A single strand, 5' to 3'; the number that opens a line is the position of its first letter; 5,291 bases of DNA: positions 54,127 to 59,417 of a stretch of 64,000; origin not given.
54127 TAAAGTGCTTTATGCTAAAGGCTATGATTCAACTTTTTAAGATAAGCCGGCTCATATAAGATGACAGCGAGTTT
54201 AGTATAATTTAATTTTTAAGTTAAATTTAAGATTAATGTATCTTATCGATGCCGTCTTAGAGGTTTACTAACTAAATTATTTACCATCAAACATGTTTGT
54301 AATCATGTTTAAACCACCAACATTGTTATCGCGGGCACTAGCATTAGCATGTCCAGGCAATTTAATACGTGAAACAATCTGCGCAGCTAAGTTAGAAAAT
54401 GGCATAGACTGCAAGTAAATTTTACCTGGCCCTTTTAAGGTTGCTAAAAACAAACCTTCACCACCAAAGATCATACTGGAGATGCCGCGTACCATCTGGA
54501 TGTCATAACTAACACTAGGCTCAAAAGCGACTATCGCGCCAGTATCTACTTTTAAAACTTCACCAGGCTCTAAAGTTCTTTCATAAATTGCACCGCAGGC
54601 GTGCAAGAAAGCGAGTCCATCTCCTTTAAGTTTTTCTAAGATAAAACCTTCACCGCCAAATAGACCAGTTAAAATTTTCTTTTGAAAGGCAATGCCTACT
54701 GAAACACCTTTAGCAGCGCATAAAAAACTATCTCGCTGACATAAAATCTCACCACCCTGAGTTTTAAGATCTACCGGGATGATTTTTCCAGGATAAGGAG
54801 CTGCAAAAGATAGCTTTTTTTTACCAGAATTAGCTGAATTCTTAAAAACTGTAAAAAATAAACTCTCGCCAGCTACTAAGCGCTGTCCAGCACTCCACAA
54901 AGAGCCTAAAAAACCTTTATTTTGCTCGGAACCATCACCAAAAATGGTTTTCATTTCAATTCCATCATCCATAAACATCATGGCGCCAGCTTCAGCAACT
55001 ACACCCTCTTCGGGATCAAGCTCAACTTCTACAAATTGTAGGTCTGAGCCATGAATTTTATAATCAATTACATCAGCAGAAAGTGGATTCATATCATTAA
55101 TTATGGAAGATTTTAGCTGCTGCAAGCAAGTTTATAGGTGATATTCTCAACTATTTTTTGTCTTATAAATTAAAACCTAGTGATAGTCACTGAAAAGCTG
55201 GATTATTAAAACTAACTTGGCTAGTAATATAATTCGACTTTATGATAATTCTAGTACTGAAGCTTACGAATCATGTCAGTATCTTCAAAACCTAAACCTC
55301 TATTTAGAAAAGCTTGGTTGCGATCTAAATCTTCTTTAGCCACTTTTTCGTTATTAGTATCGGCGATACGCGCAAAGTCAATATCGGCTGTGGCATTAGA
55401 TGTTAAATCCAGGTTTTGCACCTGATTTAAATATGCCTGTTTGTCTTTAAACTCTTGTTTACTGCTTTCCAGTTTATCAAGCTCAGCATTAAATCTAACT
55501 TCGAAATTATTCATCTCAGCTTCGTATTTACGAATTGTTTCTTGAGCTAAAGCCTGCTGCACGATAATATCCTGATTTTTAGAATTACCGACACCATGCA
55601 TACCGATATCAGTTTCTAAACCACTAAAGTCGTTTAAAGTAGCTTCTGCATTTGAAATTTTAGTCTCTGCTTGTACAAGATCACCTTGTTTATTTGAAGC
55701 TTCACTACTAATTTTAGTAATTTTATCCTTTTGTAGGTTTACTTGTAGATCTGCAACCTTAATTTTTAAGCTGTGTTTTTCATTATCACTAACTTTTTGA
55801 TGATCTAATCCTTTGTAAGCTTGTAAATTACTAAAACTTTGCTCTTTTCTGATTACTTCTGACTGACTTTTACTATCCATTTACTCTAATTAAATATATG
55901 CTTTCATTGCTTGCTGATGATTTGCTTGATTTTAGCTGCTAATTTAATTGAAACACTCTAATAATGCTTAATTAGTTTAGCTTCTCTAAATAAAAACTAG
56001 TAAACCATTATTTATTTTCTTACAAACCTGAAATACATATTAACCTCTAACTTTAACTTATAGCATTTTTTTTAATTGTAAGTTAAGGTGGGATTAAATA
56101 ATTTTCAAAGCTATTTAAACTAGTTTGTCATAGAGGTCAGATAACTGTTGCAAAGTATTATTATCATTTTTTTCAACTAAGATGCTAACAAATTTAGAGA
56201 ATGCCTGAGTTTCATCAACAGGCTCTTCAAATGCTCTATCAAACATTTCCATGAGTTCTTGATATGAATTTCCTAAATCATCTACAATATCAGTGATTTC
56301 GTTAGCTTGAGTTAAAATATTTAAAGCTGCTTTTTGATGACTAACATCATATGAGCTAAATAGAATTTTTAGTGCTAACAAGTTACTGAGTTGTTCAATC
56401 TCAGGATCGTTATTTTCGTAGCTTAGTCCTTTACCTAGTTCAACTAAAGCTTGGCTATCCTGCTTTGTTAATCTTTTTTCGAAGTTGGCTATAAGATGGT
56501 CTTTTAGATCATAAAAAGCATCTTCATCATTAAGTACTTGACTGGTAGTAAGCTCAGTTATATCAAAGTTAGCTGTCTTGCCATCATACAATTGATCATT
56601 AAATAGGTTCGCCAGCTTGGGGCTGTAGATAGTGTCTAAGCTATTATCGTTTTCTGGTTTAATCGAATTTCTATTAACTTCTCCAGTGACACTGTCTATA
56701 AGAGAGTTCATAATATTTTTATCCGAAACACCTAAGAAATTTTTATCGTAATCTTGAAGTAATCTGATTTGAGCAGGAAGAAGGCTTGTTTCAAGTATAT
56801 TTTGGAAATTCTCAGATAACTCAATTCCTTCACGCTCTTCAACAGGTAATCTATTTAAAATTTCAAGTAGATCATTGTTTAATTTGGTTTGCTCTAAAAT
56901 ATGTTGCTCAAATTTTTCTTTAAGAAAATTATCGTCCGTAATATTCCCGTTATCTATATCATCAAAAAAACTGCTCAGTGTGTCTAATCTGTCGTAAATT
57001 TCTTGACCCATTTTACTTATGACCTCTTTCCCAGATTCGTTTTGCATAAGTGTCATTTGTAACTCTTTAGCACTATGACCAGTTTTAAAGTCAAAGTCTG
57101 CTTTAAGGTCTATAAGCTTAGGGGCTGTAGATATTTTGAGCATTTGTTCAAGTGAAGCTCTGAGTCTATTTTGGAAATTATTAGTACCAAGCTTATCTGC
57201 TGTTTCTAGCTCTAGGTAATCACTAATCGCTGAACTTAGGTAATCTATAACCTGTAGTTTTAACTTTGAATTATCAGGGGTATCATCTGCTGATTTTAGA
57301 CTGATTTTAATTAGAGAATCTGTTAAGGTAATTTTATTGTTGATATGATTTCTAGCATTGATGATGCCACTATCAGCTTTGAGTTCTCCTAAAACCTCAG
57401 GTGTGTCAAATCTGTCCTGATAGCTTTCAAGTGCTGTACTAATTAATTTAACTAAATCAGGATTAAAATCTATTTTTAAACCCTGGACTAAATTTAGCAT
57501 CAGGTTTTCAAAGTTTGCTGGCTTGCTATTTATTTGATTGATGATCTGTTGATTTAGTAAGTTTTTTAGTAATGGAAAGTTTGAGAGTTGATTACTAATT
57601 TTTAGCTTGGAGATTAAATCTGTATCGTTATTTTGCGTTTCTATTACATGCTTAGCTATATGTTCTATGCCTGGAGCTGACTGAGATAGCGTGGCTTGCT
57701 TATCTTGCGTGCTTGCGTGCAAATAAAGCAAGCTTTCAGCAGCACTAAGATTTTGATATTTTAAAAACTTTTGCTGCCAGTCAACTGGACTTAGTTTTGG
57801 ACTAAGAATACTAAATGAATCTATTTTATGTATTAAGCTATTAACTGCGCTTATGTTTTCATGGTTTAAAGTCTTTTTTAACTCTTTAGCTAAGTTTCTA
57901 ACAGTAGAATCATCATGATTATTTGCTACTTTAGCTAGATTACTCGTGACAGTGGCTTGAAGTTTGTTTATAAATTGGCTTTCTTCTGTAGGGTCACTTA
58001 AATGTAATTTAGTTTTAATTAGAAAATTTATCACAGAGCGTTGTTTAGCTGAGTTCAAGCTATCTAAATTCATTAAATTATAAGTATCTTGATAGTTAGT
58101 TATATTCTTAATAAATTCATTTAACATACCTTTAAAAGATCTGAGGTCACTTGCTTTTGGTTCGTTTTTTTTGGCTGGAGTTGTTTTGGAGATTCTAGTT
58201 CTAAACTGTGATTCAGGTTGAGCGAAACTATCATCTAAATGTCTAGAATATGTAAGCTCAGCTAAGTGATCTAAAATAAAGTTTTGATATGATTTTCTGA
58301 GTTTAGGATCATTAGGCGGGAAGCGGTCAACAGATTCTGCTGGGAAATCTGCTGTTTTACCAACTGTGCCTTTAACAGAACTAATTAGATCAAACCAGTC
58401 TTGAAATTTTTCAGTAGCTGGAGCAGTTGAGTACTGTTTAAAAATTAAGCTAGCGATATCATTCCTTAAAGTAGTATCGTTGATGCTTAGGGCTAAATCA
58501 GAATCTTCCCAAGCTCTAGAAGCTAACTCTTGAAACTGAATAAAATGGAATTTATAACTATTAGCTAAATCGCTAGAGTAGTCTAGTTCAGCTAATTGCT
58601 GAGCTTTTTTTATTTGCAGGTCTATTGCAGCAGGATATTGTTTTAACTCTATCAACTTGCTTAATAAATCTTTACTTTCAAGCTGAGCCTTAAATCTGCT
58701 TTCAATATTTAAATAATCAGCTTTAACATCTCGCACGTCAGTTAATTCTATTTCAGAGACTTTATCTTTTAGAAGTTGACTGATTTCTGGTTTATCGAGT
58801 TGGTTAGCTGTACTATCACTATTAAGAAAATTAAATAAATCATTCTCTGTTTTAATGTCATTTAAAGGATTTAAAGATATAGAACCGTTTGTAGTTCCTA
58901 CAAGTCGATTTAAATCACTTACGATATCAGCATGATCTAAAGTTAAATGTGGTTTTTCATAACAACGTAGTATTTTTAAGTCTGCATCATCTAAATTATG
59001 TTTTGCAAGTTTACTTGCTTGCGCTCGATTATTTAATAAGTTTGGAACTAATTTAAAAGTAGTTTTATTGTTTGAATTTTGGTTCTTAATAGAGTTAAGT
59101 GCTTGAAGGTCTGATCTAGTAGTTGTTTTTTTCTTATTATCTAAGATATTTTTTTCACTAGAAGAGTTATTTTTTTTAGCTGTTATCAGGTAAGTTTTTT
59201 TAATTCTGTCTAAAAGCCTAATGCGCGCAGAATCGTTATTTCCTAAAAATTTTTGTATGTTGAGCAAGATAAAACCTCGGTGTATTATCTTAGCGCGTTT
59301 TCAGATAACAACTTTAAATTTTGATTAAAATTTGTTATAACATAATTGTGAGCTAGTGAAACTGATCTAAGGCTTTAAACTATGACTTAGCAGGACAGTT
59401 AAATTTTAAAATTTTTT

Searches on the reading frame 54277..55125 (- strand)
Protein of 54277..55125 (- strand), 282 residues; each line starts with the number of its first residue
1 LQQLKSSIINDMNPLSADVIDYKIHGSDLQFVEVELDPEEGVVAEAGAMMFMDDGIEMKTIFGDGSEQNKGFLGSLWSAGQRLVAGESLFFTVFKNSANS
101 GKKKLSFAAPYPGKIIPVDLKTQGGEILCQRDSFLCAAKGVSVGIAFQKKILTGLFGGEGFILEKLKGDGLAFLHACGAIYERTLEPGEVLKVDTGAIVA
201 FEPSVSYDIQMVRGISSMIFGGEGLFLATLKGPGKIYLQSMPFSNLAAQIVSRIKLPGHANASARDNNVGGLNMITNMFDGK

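Call 30: search_protein_families(library=pfam, proteins=[window:54277-55125:-], max_evalue=0.01)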
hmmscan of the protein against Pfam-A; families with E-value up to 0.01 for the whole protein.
window:54277-55125:- (282 aa): 1 family
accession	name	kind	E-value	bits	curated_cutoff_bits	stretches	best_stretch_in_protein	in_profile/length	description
PF01987.23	AIM24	-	4.6e-73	245.7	25.7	1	22-241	1-205/205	Mitochondrial biogenesis AIM24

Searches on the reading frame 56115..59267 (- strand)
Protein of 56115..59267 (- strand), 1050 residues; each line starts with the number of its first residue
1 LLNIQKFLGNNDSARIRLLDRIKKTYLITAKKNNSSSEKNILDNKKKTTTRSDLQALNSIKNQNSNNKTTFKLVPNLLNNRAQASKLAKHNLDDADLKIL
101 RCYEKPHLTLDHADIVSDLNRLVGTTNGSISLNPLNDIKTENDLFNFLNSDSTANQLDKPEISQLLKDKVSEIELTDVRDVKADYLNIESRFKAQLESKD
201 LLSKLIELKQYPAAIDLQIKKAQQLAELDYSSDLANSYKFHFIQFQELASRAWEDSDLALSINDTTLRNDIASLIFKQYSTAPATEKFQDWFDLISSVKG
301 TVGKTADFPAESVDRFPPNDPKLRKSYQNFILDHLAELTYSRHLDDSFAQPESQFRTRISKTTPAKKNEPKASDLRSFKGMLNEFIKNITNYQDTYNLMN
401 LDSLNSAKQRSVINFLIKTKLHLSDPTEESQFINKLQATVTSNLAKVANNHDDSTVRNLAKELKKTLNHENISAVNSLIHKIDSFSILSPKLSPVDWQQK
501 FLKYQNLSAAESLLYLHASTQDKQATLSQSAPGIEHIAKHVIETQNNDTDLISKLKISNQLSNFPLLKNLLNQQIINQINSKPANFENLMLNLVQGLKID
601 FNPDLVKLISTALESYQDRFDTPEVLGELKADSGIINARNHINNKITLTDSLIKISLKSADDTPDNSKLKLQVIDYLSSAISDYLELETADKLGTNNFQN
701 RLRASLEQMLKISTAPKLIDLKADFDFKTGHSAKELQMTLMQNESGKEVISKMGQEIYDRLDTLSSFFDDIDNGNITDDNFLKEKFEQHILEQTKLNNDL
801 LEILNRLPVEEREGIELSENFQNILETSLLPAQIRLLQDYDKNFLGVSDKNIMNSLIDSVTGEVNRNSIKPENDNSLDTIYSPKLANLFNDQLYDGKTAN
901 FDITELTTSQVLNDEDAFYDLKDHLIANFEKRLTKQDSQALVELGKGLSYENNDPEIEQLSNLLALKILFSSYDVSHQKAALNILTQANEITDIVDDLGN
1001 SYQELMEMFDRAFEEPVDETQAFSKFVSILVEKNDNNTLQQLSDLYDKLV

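Call 31: search_protein_families(library=pfam, proteins=[window:56115-59267:-], max_evalue=0.01)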
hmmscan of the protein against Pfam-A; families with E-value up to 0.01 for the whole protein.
window:56115-59267:- (1050 aa): 1 family
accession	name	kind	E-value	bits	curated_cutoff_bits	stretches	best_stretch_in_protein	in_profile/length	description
PF25780.1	TPR_IPO5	-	0.0027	18.4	27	0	966-1048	45-129/172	IPO5-like, TPR repeats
